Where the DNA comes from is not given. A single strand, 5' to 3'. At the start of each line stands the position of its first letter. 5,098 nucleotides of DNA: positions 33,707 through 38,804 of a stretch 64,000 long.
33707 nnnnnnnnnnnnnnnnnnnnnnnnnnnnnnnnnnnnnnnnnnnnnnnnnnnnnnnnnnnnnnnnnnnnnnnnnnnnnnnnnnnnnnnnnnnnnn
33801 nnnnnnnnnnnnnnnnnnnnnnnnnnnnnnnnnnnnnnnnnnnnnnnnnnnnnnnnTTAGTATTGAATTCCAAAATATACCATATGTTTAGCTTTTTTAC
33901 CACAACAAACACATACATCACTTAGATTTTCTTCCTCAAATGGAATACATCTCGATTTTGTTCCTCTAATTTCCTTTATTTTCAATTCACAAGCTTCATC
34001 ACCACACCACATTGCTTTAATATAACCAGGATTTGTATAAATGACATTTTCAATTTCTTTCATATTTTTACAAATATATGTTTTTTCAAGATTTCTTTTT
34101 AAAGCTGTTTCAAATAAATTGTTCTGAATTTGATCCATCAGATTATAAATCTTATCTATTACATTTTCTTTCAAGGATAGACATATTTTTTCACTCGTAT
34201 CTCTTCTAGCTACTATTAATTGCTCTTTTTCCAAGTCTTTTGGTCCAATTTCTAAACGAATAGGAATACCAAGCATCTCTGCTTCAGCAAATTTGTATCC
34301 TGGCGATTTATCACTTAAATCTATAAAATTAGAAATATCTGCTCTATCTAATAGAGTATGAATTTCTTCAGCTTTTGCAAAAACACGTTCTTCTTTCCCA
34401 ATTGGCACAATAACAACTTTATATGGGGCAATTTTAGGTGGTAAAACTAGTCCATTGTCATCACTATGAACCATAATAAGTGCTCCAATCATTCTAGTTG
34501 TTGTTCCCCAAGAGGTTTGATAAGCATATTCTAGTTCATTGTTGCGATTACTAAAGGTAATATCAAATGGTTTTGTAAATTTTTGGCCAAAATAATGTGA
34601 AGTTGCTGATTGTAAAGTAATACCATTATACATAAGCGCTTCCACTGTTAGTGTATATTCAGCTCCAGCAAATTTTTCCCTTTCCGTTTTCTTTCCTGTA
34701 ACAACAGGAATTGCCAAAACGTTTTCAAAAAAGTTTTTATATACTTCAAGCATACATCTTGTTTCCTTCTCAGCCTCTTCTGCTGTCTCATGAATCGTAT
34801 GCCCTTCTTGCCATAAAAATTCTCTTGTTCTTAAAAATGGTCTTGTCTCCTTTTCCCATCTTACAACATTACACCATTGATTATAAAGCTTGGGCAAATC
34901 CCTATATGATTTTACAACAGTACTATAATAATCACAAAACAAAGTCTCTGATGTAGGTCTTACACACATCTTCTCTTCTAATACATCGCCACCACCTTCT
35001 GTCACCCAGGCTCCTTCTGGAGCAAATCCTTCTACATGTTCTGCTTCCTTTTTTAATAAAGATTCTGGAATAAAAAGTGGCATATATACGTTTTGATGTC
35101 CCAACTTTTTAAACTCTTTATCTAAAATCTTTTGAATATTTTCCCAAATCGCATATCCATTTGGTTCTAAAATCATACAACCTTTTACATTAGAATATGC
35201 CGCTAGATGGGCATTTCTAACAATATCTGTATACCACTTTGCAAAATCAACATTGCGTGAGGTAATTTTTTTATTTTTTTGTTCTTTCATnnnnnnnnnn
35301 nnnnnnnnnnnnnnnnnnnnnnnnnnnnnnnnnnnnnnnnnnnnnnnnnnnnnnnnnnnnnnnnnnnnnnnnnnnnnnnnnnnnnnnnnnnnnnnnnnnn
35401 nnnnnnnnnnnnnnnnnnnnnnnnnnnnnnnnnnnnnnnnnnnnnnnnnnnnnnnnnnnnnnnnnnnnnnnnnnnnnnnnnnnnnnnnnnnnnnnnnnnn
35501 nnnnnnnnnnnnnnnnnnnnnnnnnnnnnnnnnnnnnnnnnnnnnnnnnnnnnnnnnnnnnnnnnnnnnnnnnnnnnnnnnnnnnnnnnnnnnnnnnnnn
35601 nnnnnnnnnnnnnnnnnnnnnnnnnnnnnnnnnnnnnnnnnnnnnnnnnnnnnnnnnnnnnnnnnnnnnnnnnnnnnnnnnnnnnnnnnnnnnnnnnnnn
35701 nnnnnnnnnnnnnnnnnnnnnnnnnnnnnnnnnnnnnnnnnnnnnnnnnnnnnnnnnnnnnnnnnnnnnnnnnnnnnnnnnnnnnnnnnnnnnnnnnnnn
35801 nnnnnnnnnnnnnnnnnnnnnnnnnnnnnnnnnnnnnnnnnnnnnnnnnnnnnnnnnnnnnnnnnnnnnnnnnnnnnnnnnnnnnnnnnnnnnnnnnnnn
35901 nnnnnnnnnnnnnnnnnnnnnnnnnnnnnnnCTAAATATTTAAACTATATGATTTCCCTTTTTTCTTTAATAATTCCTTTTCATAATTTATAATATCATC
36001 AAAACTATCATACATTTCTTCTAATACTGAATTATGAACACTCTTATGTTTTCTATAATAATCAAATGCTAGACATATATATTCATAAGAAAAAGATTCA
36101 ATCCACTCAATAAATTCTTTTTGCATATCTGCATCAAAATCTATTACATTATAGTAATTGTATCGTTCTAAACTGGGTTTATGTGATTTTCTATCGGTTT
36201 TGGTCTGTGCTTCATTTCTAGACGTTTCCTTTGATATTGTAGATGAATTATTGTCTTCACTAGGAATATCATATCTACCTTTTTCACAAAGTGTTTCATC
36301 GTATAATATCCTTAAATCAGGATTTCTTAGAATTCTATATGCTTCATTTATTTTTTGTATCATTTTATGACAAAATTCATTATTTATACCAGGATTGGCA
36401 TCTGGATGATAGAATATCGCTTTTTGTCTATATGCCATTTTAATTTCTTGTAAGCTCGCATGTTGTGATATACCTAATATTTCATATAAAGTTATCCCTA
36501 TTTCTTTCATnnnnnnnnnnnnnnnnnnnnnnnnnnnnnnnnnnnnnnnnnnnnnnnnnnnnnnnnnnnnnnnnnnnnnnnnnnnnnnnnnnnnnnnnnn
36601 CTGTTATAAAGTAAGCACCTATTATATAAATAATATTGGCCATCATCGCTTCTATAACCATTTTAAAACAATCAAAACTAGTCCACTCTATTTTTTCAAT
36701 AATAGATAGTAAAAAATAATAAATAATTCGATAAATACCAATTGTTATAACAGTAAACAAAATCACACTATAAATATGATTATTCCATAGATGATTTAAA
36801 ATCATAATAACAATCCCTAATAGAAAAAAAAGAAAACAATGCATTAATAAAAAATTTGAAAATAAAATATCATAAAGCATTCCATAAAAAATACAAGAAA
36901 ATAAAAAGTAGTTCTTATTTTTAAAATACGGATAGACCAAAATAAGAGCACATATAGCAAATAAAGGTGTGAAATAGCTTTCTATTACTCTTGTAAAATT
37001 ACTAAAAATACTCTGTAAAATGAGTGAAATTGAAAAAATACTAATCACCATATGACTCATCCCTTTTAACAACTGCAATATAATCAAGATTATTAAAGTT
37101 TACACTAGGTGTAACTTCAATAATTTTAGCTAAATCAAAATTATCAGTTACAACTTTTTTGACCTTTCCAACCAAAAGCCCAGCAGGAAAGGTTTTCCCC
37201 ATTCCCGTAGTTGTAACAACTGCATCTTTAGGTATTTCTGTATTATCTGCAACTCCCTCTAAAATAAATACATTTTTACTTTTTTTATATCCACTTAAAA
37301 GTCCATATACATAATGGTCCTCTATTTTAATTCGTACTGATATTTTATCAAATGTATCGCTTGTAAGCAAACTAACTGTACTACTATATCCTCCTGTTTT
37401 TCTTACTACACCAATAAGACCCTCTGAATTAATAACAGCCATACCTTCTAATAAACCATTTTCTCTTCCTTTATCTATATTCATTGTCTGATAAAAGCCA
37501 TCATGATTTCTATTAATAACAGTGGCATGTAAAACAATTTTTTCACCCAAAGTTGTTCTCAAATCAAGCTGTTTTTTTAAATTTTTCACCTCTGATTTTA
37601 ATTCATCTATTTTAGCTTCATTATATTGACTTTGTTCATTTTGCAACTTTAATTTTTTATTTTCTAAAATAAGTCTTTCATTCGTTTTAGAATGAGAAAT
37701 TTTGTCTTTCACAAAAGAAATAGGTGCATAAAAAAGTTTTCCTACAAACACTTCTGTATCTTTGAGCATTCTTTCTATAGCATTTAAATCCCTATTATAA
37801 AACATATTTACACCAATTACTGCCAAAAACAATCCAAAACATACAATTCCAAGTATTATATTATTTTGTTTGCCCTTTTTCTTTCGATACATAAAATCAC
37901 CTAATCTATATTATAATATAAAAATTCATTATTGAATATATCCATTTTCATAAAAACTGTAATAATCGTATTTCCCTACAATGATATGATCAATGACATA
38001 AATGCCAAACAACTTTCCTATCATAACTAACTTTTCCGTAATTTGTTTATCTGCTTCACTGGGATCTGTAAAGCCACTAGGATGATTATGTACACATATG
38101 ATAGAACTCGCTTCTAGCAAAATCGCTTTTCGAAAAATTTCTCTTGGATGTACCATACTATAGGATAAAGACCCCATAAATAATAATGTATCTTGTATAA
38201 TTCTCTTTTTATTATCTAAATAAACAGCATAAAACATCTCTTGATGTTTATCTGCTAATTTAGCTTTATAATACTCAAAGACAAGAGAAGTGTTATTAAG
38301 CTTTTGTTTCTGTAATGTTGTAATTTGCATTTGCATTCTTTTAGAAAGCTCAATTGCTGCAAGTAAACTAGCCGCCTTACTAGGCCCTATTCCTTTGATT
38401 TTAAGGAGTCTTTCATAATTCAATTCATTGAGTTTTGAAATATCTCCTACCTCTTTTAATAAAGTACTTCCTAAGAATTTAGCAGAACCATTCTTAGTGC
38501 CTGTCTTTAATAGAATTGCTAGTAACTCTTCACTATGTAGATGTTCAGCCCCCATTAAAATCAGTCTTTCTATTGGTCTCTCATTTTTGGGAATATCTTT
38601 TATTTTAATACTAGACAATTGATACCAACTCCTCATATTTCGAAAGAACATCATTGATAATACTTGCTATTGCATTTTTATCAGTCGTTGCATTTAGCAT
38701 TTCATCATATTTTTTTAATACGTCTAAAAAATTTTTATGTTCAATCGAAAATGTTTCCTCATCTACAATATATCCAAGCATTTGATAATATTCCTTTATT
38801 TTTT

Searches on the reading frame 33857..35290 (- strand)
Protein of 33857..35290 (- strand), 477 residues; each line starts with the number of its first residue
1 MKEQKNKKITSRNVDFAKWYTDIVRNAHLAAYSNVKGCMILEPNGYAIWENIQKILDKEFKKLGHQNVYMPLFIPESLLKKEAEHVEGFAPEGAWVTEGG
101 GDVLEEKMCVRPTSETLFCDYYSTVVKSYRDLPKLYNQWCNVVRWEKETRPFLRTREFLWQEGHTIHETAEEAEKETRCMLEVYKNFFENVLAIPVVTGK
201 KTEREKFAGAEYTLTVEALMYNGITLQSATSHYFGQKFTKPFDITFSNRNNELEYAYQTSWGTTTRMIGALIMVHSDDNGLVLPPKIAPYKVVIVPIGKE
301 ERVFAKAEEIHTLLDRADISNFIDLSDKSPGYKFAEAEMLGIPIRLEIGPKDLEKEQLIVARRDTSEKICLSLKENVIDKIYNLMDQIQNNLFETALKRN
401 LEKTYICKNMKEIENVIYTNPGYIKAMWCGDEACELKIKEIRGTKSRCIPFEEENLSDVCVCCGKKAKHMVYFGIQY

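Call 26: search_protein_families(library=pfam, proteins=[window:33857-35290:-], max_evalue=0.00001)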
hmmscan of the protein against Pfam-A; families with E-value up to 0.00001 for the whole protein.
window:33857-35290:- (477 aa): 3 families
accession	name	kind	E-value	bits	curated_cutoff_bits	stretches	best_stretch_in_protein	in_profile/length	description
PF09180.16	ProRS-C_1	-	2.5e-21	76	31.5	1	410-477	1-71/71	Prolyl-tRNA synthetase, C-terminal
PF00587.30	tRNA-synt_2b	-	9.3e-20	71.9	29.3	1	104-272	7-176/179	tRNA synthetase class II core domain (G, H, P, S and T)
PF03129.25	HGTP_anticodon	-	3.4e-19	69.2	21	1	291-375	1-86/94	Anticodon binding domain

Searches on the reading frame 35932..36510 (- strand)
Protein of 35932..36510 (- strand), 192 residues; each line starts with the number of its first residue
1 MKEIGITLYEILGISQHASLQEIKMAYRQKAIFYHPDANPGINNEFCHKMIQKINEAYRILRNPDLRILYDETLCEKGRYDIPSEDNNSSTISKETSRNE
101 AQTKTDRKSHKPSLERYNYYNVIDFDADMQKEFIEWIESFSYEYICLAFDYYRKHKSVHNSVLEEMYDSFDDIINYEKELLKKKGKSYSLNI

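Call 53: search_protein_families(library=pfam, proteins=[window:35932-36510:-], max_evalue=0.00001)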
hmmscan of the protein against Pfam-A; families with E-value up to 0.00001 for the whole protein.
window:35932-36510:- (192 aa): 1 family
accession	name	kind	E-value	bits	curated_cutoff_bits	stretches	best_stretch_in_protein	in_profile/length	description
PF00226.36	DnaJ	-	1.8e-18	66.8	27.8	1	8-71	2-63/63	DnaJ domain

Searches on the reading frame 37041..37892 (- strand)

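Call 53: search_protein_families(library=pfam, proteins=[window:37041-37892:-], max_evalue=0.00001)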
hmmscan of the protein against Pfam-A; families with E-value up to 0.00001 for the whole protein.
window:37041-37892:- (283 aa): 1 family
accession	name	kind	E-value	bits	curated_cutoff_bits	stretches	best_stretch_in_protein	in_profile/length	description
PF04085.20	MreC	-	8.8e-35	120.1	28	1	125-276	1-147/147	Rod shape-determining protein MreC, barrel core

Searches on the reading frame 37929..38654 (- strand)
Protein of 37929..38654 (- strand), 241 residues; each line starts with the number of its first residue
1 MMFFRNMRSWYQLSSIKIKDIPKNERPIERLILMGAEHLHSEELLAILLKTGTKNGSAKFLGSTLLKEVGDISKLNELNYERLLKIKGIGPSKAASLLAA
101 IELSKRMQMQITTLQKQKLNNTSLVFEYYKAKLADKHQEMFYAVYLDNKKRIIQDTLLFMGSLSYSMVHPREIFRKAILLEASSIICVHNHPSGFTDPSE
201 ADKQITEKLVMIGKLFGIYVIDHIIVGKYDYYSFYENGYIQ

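Call 53: search_protein_families(library=pfam, proteins=[window:37929-38654:-], max_evalue=0.00001)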
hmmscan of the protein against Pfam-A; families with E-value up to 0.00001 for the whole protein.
window:37929-38654:- (241 aa): 2 families
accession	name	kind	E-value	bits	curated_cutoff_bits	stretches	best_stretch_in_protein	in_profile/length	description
PF04002.20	RadC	-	9.3e-42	142.2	22.1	1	120-238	2-120/121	RadC-like JAB domain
PF20582.4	UPF0758_N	-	2.1e-22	79.4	27.1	1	18-95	1-77/77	UPF0758 N-terminal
